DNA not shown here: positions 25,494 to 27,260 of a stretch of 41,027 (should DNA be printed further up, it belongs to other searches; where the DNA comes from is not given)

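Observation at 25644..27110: VirB3/PrgI-like membrane domain fused to a CpaE/TadZ-type ParA-like ATPase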

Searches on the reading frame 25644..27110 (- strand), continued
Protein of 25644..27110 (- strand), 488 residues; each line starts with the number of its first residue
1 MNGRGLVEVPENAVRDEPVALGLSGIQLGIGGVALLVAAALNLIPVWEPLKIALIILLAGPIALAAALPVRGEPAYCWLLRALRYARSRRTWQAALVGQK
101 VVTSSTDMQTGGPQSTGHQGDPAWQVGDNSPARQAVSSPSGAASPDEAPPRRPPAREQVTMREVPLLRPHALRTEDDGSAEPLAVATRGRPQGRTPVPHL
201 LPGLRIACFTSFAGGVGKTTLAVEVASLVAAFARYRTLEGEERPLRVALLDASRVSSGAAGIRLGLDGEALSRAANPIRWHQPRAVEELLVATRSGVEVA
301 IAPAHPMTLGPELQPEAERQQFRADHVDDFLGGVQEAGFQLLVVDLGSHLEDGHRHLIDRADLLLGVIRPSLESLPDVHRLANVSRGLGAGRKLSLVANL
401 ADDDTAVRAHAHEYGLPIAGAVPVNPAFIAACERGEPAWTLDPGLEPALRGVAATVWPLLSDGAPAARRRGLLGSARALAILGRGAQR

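Call 49: find_related_loci(query=A4, collection=genome_contigs, flank=10000)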
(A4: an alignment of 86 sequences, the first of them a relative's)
Query A4 (488 aa) in genome_contigs; peptide patterns used: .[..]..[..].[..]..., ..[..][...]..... (x = any residue, [..] = any of these).
94 stretches matched a pattern; 48 encode a relative of the query (tblastn E <= 1e-3); 47 distinct loci.
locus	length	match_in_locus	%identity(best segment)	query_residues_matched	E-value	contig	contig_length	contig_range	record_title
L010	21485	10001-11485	77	1-487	0e+0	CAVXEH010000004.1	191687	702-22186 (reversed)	MAG: uncultured Chloroflexia bacterium isolate MFD02416.bin.1.132 genome assembly, contig: contig_38966, whole genome sh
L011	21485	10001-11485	76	1-488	0e+0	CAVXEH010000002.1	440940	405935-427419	MAG: uncultured Chloroflexia bacterium isolate MFD02416.bin.1.132 genome assembly, contig: contig_22862, whole genome sh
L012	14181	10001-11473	69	1-483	0e+0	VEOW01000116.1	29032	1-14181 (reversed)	MAG: Chloroflexi bacterium isolate MnB_4 Mn-Chloroflexi-1_157748, whole genome shotgun sequence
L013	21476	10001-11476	61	1-482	1e-176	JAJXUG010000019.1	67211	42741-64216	MAG: Chloroflexi bacterium isolate BP4.bin83 NODE_361_length_67211_cov_4.065664, whole genome shotgun sequence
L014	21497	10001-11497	59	1-488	6e-157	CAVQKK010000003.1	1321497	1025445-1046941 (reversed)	MAG: uncultured Chloroflexia bacterium isolate MFD02416.bin.1.295 genome assembly, contig: contig_1576, whole genome sho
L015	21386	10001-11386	48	6-477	5e-113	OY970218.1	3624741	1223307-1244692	MAG: uncultured Chloroflexia bacterium isolate MFD04716.bin.1.117 genome assembly, chromosome: 1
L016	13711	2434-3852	48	1-479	2e-111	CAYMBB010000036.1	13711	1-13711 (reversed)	MAG TPA_asm: uncultured Anaerolineaceae bacterium isolate SRP093762_co1_178 genome assembly, contig: NODE_2640_length_13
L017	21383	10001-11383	51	1-477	6e-111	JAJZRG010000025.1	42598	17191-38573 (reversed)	MAG: Chloroflexi bacterium isolate SKS1.bin7 NODE_1498_length_42598_cov_2.901509, whole genome shotgun sequence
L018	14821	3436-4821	47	1-461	9e-110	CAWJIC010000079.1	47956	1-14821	MAG: uncultured Chloroflexia bacterium isolate MFD03638.bin.2.4 genome assembly, contig: contig_750, whole genome shotgu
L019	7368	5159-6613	46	1-479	2e-109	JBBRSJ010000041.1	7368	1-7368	MAG: Candidatus Limnocylindrales bacterium isolate La2_metabat2.049 La2_metabat2.049_K_122098L7368_cov_71.9203, whole ge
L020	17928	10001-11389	46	1-479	2e-108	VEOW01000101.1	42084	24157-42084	MAG: Chloroflexi bacterium isolate MnB_4 Mn-Chloroflexi-1_103736, whole genome shotgun sequence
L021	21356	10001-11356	46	1-488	8e-108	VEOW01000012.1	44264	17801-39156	MAG: Chloroflexi bacterium isolate MnB_4 Mn-Chloroflexi-1_45615, whole genome shotgun sequence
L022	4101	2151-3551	46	1-472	3e-108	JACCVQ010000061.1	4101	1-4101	MAG: Chloroflexota bacterium isolate MGR_bin130 SD2897-2912_k127_3780456, whole genome shotgun sequence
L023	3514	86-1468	47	7-477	5e-109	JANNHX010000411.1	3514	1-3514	MAG: Chloroflexota bacterium isolate SOY_6_C_metabat_191 SOY_6_C_k141_4321978, whole genome shotgun sequence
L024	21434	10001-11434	44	1-477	6e-106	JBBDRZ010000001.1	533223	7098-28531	MAG: Chloroflexota bacterium isolate LejiaC_69_380 Lejia_C_10_length_533223_cov_230, whole genome shotgun sequence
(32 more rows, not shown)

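Call 54: search_protein_families(library=pfam, proteins=[L021:18111-19574:+, L021:19571-20359:+, L021:20755-21180:+, L015:18124-18576:+, L015:18583-19101:+, L015:19105-19455:+, L015:19404-19919:+, L015:19916-20617:+, L015:20651-21139:+], max_evalue=0.01)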
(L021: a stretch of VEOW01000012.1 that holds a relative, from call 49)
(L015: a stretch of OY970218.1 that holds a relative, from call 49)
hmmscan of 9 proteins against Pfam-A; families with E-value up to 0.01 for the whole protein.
L021:18111-19574:+ (487 aa): 1 family
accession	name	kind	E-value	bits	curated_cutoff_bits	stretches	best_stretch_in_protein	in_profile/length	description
PF21068.3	ATPgraspMvdD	-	1.6e-07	31.9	27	1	172-281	2-114/121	MvdD pre-ATP grasp domain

L021:19571-20359:+ (262 aa): 1 family
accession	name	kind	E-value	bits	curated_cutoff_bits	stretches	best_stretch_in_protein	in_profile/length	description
PF05656.20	DUF805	-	0.0089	16.9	25.7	0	75-134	18-78/111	Protein of unknown function (DUF805)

L021:20755-21180:+ (141 aa): 0 families

L015:18124-18576:+ (150 aa): 0 families

L015:18583-19101:+ (172 aa): 0 families

L015:19105-19455:+ (116 aa): 0 families

L015:19404-19919:+ (171 aa): 5 families
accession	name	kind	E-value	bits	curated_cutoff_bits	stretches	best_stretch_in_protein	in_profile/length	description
PF08281.18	Sigma70_r4_2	-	1.1e-13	51.1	25.7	1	109-160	3-54/54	Sigma-70, region 4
PF04542.20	Sigma70_r2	-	6.4e-10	39.1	24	1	1-51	16-68/71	Sigma-70 region 2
PF04545.22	Sigma70_r4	-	2.6e-09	36.9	24.1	1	113-161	1-49/50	Sigma-70, region 4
PF07638.17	Sigma70_ECF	-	0.0002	21.8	21.1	1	74-154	100-173/185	ECF sigma factor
PF13936.12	HTH_38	-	0.0016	18.6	27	1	122-156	10-44/44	Helix-turn-helix domain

L015:19916-20617:+ (233 aa): 1 family
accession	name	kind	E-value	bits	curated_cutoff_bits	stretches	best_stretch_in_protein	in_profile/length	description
PF02780.25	Transketolase_C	-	0.0025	18.1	25.9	1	16-76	46-109/124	Transketolase, C-terminal domain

L015:20651-21139:+ (162 aa): 0 families

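Call 55: search_dna_similar(query=window:25644-27110:-, collection=plasmids, mode=protein, max_evalue=0.001, max_rows=30)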
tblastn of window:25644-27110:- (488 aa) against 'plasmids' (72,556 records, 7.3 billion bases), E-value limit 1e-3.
No match.
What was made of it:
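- Tried and rejected: Plasmid homologues: none. tblastn of the fusion against 72,556 PLSDB plasmids found no match at 1e-3 (call 55).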
